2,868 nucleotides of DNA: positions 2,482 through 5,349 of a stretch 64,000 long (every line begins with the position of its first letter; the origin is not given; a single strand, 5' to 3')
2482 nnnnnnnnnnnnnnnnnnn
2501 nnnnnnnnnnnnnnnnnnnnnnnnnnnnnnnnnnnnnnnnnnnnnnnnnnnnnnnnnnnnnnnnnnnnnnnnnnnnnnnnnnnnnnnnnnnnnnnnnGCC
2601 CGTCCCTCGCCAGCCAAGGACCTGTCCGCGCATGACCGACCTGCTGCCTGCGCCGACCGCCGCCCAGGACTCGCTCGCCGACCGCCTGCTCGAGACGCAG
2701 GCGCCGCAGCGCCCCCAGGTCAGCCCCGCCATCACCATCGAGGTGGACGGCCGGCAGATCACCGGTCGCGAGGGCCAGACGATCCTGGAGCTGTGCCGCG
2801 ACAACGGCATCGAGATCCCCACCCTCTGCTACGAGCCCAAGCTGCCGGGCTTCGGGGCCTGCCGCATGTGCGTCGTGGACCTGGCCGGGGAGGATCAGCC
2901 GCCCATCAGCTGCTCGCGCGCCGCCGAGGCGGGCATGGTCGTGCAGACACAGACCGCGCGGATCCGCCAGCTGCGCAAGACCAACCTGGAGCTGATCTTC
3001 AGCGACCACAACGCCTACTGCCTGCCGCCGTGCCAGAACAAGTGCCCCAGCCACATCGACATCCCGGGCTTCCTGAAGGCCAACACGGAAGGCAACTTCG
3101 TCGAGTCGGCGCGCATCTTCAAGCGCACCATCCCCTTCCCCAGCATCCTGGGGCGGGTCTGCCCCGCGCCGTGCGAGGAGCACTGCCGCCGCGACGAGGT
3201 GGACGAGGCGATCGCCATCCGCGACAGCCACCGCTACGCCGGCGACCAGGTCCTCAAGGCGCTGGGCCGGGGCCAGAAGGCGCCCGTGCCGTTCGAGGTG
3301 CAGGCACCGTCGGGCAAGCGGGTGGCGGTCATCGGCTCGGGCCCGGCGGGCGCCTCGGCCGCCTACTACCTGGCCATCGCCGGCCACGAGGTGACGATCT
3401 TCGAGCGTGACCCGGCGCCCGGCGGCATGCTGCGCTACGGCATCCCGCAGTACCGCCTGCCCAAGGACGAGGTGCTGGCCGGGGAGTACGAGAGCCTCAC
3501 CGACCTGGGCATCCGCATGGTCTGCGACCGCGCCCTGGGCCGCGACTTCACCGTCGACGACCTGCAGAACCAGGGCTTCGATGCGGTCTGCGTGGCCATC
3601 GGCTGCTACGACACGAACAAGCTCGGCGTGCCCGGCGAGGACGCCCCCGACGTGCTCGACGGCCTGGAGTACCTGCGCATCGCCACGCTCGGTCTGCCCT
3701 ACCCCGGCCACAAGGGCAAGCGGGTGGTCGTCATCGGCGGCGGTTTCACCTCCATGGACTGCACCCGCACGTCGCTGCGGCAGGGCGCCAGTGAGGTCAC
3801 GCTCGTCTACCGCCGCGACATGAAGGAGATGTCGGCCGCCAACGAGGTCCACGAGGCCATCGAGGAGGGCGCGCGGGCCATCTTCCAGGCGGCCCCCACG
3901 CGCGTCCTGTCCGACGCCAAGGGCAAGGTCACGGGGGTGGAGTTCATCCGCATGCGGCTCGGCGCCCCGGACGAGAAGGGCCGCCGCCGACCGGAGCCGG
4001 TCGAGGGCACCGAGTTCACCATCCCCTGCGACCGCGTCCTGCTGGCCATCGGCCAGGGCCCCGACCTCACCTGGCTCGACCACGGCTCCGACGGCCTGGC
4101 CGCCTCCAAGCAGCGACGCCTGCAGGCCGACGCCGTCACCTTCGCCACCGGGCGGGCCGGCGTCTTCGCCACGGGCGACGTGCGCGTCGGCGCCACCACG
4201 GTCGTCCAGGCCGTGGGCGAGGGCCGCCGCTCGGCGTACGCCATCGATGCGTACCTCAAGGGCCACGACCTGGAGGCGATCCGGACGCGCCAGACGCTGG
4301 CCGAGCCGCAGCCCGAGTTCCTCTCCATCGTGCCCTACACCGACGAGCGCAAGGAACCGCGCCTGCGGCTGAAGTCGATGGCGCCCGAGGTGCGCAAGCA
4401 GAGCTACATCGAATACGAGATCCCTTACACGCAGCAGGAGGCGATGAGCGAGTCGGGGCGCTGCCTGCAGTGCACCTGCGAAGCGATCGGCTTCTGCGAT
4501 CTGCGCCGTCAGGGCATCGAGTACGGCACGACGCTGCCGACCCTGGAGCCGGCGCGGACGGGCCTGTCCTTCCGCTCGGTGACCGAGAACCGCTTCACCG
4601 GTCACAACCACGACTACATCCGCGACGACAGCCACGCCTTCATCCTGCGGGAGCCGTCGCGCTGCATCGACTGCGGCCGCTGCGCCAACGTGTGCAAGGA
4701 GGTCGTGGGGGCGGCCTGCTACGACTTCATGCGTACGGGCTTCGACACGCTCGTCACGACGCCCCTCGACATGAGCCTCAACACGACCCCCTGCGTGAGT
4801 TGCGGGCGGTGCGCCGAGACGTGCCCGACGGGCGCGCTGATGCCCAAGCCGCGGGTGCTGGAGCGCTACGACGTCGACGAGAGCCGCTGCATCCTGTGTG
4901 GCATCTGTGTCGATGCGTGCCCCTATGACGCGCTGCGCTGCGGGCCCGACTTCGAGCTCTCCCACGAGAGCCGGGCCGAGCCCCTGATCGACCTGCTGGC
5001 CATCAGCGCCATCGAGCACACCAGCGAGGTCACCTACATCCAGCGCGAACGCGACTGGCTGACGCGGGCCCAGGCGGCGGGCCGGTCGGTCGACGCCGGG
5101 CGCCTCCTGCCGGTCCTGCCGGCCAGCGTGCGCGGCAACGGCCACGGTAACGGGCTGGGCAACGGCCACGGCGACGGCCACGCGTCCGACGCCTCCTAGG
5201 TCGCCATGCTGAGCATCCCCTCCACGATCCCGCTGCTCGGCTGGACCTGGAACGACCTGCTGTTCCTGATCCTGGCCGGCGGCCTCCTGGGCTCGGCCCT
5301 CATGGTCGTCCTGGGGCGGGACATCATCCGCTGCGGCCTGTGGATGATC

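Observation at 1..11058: Complex I operon with a rearranged electron-input module: order nuoH-(I/E fusion)-F-(G-like)-J-K-L-M-N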

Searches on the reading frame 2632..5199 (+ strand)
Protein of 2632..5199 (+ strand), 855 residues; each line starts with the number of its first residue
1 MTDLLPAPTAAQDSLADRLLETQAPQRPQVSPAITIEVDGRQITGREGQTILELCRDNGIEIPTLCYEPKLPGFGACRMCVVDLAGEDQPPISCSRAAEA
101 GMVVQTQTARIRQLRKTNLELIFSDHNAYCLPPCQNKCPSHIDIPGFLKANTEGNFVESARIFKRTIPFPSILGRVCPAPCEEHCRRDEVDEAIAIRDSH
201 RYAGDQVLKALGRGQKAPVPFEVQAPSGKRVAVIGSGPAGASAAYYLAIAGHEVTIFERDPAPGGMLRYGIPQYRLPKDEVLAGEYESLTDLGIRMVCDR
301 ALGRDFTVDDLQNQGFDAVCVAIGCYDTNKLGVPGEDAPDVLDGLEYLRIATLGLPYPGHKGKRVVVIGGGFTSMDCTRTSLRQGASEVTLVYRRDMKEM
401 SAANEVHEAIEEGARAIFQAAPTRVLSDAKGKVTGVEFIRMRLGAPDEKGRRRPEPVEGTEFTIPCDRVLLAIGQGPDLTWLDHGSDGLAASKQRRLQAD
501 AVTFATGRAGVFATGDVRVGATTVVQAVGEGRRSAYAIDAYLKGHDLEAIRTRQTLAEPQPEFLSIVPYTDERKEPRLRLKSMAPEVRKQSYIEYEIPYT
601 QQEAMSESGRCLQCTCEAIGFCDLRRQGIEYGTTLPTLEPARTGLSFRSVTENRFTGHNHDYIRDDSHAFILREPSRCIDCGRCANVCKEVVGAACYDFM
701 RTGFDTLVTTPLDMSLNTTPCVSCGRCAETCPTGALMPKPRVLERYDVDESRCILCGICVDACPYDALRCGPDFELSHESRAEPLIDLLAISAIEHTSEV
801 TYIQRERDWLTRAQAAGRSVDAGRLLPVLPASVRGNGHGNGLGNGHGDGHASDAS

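Call 8: search_protein_families(library=pfam, proteins=[window:2632-5199:+], max_evalue=0.01)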
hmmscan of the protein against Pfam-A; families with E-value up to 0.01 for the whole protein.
window:2632-5199:+ (855 aa): 31 families (the best 25 are shown)
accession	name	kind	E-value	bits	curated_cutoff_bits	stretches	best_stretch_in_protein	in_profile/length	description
PF07992.20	Pyr_redox_2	-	1.9e-28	100.2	26.1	1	230-531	2-291/291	Pyridine nucleotide-disulphide oxidoreductase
PF13510.11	Fer2_4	-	4.9e-19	68.6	22.8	1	33-108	3-81/82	2Fe-2S iron-sulfur cluster binding domain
PF14691.11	Fer4_20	-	3.9e-17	62.5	25.8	1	130-208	27-109/113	Dihydroprymidine dehydrogenase domain II, 4Fe-4S cluster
PF00037.32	Fer4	-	6.6e-15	54.7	21.1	3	747-769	2-24/24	4Fe-4S binding domain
PF12838.12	Fer4_7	-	2.6e-11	44.2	27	1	721-767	2-52/52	4Fe-4S dicluster domain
PF00070.33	Pyr_redox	-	3.1e-11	44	22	2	364-438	1-79/82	Pyridine nucleotide-disulphide oxidoreductase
PF01266.30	DAO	-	9.9e-11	42.2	27.9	1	230-265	1-44/353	FAD dependent oxidoreductase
PF13187.11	Fer4_9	-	3.7e-10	40.1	27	1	721-767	2-51/52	4Fe-4S dicluster domain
PF12837.12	Fer4_6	-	2e-09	37.4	25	3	748-768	4-24/24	4Fe-4S binding domain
PF13450.12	NAD_binding_8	-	2.4e-09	37.8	21.9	1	233-267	1-35/68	NAD(P)-binding Rossmann-like domain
PF13738.12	Pyr_redox_3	-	1.4e-08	34.8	30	1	318-515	127-305/305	Pyridine nucleotide-disulphide oxidoreductase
PF12831.13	FAD_oxidored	-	4.9e-07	29.8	27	1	231-268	2-39/416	FAD dependent oxidoreductase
PF13237.11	Fer4_10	-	8.8e-07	29.2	25.5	1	714-764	2-53/53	4Fe-4S dicluster domain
PF12797.12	Fer4_2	-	9.7e-07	28.8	24.5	2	748-765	5-22/22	4Fe-4S binding domain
PF13484.11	Fer4_16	-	1e-06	29.9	30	2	721-742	2-24/66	4Fe-4S double cluster binding domain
PF22117.2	Fer4_Nqo3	-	3.5e-05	24.3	27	1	671-736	4-66/67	NADH-quinone oxidoreductase subunit 3, ferredoxin-like domain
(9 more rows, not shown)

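Call 9: search_protein_families(library=ncbifam, proteins=[window:2632-5199:+], max_evalue=0.01)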
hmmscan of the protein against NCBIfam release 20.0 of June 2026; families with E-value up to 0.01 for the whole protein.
window:2632-5199:+ (855 aa): 147 families (the best 25 are shown)
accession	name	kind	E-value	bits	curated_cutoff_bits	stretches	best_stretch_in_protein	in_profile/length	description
NF009454.0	PRK12814.1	equivalog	7e-167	556.7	916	1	33-691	3-631/657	putative NADPH-dependent glutamate synthase small subunit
NF009410.0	PRK12771.1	subfamily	3.3e-136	455.1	516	1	127-616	43-514/566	NAD(P)-binding protein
NF009414.0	PRK12778.1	equivalog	5.9e-104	348.9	1103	1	132-543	337-750/752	bifunctional dihydroorotate dehydrogenase B NAD binding subunit/NADPH-dependent glutamate synthase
NF009408.0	PRK12769.1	equivalog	7.6e-96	321.7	1003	2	134-544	236-653/659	formate-dependent uric acid utilization protein AegA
TIGR01318.1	gltD_gamma_fam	subfamily_domain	1.9e-95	320.2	482.95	1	132-542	48-465/467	glutamate synthase, small subunit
TIGR01316.1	gltA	equivalog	1.2e-93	314.4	471.75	1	132-542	36-449/449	NADPH-dependent glutamate synthase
NF009451.0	PRK12809.1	equivalog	1.4e-84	284.6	1154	2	124-537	207-629/639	formate-dependent uric acid utilization protein YgfT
NF010590.0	PRK13984.1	equivalog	4.7e-83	279.3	946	2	134-544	198-608/611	putative oxidoreductase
NF009413.0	PRK12775.1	equivalog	6.9e-79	265.8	1895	1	131-546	338-758/1006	putative trifunctional 2-polyprenylphenol hydroxylase/glutamate synthase subunit beta/ferritin domain-containing protein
TIGR03315.1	Se_ygfK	equivalog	1.1e-78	264.8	835.3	1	130-615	443-887/1012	putative selenate reductase subunit YgfK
NF009409.0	PRK12770.1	subfamily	1.9e-70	237.7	343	1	223-546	13-354/360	putative glutamate synthase subunit beta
TIGR01317.1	GOGAT_sm_gam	subfamily_domain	5.8e-68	229.9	447.7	1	131-545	49-481/485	glutamate synthase small subunit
NF009415.0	PRK12779.1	equivalog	4.3e-63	213.6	1519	1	136-541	212-625/944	putative bifunctional glutamate synthase subunit beta/2-polyprenylphenol hydroxylase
NF040763.1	FeFe_hydrog_A6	exception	7.6e-49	166.5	765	2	34-134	1-101/571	NADH-dependent [FeFe] hydrogenase, group A6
NF045663.1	diclust_near_Sec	equivalog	1.6e-48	165.4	530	2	131-327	17-201/759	pyridine nucleotide-disulfide oxidoreductase/dicluster-binding protein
TIGR01971.1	NuoI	subfamily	1.5e-14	53.6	113.05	2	741-783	71-113/121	NADH-quinone oxidoreductase, chain I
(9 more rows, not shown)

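Call 17: search_solved_structures(query=window:2632-5199:+, max_evalue=1e-10, show_alignments=0)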
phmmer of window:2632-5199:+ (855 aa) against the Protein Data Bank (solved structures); distinct sequences matched with E-value up to 1e-10: 100 (the best 60 are shown).
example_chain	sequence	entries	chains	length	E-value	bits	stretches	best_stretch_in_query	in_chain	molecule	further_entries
9bov_A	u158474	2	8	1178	7.3e-158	530.3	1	34-762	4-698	Molybdopterin oxidoreductase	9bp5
9n5u_A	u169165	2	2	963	3.6e-142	478.4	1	27-741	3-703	NfnA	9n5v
8oh5_C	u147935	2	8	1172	2.9e-141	475.4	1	34-764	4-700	Formate dehydrogenase-O, major subunit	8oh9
4ylf_B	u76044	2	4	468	4.6e-81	276.2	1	133-544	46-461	Dihydropyrimidine dehydrogenase subunit A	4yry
5jca_L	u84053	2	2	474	1.7e-73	251.2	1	132-543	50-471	NADH-dependent Ferredoxin:NADP Oxidoreductase (NfnI) subunit alpha | NADH-dependent Ferredoxin:NADP Oxidoreductase subunit alpha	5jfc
2vdc_G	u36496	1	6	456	8.9e-67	229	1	131-544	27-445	GLUTAMATE SYNTHASE [NADPH] SMALL CHAIN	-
6s6s_G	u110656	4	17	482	1.1e-66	228.7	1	131-544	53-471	Glutamate synthase [NADPH] small chain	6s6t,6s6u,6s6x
5vj7_A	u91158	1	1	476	1.1e-65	225.4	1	132-543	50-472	Oxidoreductase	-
7mfm_I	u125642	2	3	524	9e-51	176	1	137-546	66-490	Glutamate synthase (NADPH) small chain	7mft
1h7x_A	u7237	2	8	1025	1.6e-40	142.1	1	132-545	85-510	DIHYDROPYRIMIDINE DEHYDROGENASE | Dihydropyrimidine dehydrogenase [NADP(+)]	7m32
7m31_A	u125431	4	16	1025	1.6e-40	142.1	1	132-545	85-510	Dihydropyrimidine dehydrogenase [NADP(+)]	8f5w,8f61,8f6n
1gt8_A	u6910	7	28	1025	1.6e-40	142.1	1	132-545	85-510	DIHYDROPYRIMIDINE DEHYDROGENASE | Dihydropyrimidine dehydrogenase [NADP(+)]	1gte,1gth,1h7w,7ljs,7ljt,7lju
7p5h_A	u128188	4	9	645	4.2e-35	124.2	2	651-763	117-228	Fe-hydrogenase, subunit alpha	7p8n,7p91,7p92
8a6t_A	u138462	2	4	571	1.5e-33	119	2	651-748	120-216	Electron bifurcating hydrogenase subunit HydA1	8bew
7q4v_A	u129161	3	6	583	3.1e-33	118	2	33-132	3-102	Iron hydrogenase HydA1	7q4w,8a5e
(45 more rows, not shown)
